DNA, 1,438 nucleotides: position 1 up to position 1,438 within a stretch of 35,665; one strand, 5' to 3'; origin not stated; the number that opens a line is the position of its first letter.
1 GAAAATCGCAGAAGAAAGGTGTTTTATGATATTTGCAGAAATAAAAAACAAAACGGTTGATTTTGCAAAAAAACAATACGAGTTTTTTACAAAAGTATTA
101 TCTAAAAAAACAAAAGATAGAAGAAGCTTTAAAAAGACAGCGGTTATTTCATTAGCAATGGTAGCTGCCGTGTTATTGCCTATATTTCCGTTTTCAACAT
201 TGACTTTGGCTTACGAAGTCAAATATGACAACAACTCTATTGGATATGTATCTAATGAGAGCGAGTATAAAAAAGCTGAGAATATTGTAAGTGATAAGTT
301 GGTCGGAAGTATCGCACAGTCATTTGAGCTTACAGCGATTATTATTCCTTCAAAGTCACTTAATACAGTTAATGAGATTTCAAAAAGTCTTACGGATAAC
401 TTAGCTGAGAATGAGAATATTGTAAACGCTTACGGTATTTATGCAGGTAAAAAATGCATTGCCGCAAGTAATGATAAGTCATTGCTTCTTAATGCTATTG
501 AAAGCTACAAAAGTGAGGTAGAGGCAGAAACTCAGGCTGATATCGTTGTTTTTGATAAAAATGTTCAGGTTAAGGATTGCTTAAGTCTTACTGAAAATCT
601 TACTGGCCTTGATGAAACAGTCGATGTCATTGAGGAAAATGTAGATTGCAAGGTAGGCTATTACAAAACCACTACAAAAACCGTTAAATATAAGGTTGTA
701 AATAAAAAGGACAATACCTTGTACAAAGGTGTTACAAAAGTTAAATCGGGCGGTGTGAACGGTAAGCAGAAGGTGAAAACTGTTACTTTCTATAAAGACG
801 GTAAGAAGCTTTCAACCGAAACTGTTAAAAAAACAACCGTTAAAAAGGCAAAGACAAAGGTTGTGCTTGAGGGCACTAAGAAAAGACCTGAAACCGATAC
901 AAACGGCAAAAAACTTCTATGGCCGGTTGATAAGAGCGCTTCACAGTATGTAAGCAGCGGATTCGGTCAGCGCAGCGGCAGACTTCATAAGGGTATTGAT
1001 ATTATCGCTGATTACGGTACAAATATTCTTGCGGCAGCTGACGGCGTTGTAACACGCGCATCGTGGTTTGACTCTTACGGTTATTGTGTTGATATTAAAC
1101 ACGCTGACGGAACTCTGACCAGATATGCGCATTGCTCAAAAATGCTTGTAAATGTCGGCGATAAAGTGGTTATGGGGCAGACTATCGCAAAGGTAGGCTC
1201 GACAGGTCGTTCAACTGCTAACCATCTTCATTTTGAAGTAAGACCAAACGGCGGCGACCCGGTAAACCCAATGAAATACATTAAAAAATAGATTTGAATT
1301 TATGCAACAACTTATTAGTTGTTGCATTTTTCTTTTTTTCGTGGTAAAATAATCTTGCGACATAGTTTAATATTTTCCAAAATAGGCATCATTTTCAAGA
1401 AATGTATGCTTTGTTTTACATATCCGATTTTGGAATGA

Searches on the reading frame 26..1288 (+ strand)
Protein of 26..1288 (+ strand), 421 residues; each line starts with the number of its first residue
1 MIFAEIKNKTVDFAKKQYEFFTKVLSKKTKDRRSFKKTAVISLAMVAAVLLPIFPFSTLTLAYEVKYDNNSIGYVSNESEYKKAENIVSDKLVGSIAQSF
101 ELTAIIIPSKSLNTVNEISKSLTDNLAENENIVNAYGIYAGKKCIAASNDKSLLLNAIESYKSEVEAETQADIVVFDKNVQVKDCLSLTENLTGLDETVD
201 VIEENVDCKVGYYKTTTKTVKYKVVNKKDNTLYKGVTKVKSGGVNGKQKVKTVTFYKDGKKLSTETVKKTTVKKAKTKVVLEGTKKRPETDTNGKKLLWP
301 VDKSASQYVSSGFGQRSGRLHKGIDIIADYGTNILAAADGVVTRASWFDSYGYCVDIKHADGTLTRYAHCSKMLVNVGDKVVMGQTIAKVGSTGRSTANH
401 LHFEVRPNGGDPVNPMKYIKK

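Call 9: search_protein_families(library=pfam, proteins=[window:26-1288:+], max_evalue=0.01)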
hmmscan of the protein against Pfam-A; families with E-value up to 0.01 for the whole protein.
window:26-1288:+ (421 aa): 2 families
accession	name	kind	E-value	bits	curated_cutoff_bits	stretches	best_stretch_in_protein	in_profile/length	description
PF01551.29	Peptidase_M23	-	2.4e-33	114.6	28.7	1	320-415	2-96/96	Peptidase family M23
PF07501.17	G5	-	1.4e-12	48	23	1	214-285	4-75/75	G5 domain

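Call 14: find_related_loci(query=window:26-1288:+, collection=genome_contigs, flank=7000)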
Query window:26-1288:+ (421 aa) in genome_contigs; peptide patterns used: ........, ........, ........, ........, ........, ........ (x = any residue, [..] = any of these).
143 stretches matched a pattern; 28 encode a relative of the query (tblastn E <= 1e-3); 28 distinct loci.
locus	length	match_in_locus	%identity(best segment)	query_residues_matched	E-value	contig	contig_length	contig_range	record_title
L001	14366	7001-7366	50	300-420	2e-34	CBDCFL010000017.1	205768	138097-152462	MAG: Paracoccaceae bacterium isolate dac41d16-523e-464a-a570-d5e91034a5b4 genome assembly, contig: contig_17, whole geno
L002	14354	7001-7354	54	300-420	9e-34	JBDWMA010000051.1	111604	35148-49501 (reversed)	MAG: Pseudoruegeria sp. isolate CI.22.F.D2_448_36 CI_22_F_D2_448_36_000000000051, whole genome shotgun sequence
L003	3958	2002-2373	54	300-420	1e-33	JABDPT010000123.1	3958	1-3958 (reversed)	MAG: Rhodobacteraceae bacterium isolate Site_B21 k127_96385, whole genome shotgun sequence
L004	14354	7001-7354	55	300-420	2e-33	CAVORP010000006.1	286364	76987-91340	MAG: uncultured Alphaproteobacteria bacterium isolate MFD09964.bin.2.170 genome assembly, contig: contig_32967, whole ge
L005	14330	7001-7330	54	310-420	2e-33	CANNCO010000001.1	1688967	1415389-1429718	uncultured Rhodobacteraceae bacterium isolate N326-Z.fasta genome assembly, contig: NODE_1, whole genome shotgun sequenc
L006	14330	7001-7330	54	310-420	2e-33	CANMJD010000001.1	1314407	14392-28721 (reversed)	uncultured Pseudoruegeria sp. isolate 4-82.fasta genome assembly, contig: NODE_1, whole genome shotgun sequence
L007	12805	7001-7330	55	310-420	2e-32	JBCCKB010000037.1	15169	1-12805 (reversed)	MAG: Pseudomonadota bacterium isolate P01_C01_bin.127 k141_103528_length_15169_cov_151.0639, whole genome shotgun sequen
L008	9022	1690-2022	53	309-420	2e-31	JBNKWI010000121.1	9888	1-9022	MAG: Paracoccaceae bacterium isolate A1.bin.17.strict NODE_121_length_9888_cov_6.873611, whole genome shotgun sequence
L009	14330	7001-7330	54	310-420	7e-32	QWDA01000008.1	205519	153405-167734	Rhodobacteraceae bacterium strain IMCC 34051 NODE_8_length_205519_cov_220.126251, whole genome shotgun sequence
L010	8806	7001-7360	51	306-420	2e-31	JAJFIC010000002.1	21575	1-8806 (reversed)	MAG: Rhodobacteraceae bacterium isolate OFTM224 OFTM224_1, whole genome shotgun sequence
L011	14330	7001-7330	53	310-420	3e-31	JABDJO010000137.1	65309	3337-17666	MAG: Silicimonas sp. isolate SS_bin_25 k127_2080571, whole genome shotgun sequence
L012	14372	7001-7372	50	300-420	2e-30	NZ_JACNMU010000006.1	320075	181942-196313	Meridianimarinicoccus sp. MJW13 contig6, whole genome shotgun sequence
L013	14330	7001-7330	55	310-420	9e-31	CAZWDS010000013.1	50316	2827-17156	MAG TPA_asm: uncultured Rhodobacterales bacterium isolate SRP268394_co1_86 genome assembly, contig: NODE_1078_length_503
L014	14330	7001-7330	53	310-420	2e-30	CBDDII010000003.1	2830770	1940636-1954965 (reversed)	MAG: Paracoccaceae bacterium isolate 8e676601-013e-44ba-aad1-80ecb8f6fe4e genome assembly, contig: contig_3, whole genom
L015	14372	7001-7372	50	300-420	5e-30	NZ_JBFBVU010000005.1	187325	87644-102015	Meridianimarinicoccus marinus strain DFM31 NODE_5_length_187325_cov_144.677497, whole genome shotgun sequence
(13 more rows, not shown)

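Call 15: find_encoding_contigs(protein=window:26-1288:+, flank=6000, max_places=10)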
Protein window:26-1288:+ (421 aa): no gene with exactly this product is on record in the collection.

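Call 17: find_homologous_proteins(query=window:26-1288:+, max_evalue=1e-30)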
Query window:26-1288:+ (421 aa): 267 proteins with E <= 1e-30 among 8000 candidates; the best 120 are listed.
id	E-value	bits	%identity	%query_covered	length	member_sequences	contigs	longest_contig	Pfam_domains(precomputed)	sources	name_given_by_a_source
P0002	5.7e-266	900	99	100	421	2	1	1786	PF01551.30,PF07501.18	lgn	-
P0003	1.9e-194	664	72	100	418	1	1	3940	PF01551.30,PF07501.18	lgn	-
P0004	1.2e-191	655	71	100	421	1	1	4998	PF01551.30,PF07501.18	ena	-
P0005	2.5e-187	641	68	100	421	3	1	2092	PF01551.30,PF07501.18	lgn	-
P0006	4.0e-186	637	68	100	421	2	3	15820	PF01551.30,PF07501.18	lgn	-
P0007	6.2e-185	633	66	100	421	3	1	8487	PF01551.30,PF07501.18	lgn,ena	-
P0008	2.7e-177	608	68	95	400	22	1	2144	PF01551.30,PF07501.18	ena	-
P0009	1.7e-157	543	63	93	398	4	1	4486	PF01551.30,PF07501.18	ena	-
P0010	1.5e-139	483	55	92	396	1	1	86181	PF01551.30,PF07501.18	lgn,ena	-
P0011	2.8e-139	483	55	92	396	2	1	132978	PF01551.30,PF07501.18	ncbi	-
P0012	7.2e-139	481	55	100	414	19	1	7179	PF01551.30,PF07501.18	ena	-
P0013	7.0e-136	471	53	99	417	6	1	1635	PF01551.30,PF07501.18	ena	-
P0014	7.4e-136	471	54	92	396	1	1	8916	PF01551.30,PF07501.18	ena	-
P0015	3.0e-134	466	56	91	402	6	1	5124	PF01551.30,PF07501.18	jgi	-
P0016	3.4e-132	459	54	92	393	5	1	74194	PF01551.30,PF07501.18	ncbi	-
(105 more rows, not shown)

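Call 18: find_encoding_contigs(protein=P0002, flank=6000, max_places=4)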
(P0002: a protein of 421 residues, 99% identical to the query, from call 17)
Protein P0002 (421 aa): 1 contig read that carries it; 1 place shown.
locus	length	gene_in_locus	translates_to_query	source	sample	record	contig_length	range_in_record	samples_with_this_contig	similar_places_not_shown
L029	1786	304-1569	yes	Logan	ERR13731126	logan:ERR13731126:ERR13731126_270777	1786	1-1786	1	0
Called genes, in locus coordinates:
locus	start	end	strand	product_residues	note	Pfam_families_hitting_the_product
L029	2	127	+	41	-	?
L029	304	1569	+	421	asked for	PF07501:G5, PF01551:Peptidase_M23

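Call 19: find_encoding_contigs(protein=P0003, flank=6000, max_places=4)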
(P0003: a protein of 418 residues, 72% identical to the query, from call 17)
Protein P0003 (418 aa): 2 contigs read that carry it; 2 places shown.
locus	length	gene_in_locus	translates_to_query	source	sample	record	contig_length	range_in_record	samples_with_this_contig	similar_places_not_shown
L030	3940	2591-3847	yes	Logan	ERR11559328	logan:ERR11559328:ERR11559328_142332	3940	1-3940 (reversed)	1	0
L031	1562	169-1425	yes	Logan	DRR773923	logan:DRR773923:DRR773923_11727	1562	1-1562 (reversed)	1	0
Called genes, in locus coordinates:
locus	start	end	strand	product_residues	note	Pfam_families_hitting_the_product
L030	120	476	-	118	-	PF12833:HTH_18, PF00165:HTH_AraC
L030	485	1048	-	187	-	PF06130:PTAC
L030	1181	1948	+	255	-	PF00106:adh_short, PF03435:Sacchrp_dh_NADP (weak), PF08659:KR, PF13561:adh_short_C2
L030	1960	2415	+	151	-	PF02664:LuxS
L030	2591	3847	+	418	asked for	PF07501:G5, PF01551:Peptidase_M23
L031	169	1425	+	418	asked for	PF07501:G5, PF01551:Peptidase_M23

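Call 20: find_encoding_contigs(protein=P0004, flank=6000, max_places=4)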
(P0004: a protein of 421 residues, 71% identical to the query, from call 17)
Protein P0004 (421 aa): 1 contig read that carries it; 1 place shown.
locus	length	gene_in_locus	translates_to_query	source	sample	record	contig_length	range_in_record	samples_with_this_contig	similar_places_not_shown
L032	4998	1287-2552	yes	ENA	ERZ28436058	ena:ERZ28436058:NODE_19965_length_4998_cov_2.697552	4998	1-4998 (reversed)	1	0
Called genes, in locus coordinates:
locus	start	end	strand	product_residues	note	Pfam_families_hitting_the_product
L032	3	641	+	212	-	?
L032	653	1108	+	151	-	PF02664:LuxS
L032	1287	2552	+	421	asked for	PF07501:G5, PF01551:Peptidase_M23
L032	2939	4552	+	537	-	PF13177:DNA_pol3_delta2, PF00004:AAA, PF07728:AAA_5 (faint), PF13401:AAA_22 (faint), PF11490:DNA_pol3_a_NII (faint), PF22608:DNAX_ATPase_lid, PF12169:DNA_pol3_gamma3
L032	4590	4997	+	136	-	?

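Call 21: find_encoding_contigs(protein=P0006, flank=6000, max_places=4)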
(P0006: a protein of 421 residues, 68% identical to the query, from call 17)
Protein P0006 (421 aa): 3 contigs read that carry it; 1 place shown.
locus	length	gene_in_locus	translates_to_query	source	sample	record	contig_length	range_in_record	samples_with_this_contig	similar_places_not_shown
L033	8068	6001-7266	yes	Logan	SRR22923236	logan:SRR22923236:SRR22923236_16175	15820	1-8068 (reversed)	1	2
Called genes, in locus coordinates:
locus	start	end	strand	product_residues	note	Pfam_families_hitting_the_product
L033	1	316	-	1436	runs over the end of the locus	PF04464:Glyphos_transf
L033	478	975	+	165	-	PF13240:Zn_Ribbon_1, PF13248:Zn_ribbon_3 (weak)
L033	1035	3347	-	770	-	PF19732:SpoIIE_N, PF07228:SpoIIE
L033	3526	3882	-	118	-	PF12833:HTH_18, PF00165:HTH_AraC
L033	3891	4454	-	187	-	PF06130:PTAC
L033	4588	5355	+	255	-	PF00106:adh_short, PF08659:KR (weak), PF13561:adh_short_C2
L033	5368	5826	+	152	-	PF02664:LuxS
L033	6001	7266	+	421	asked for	PF07501:G5, PF01551:Peptidase_M23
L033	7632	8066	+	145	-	?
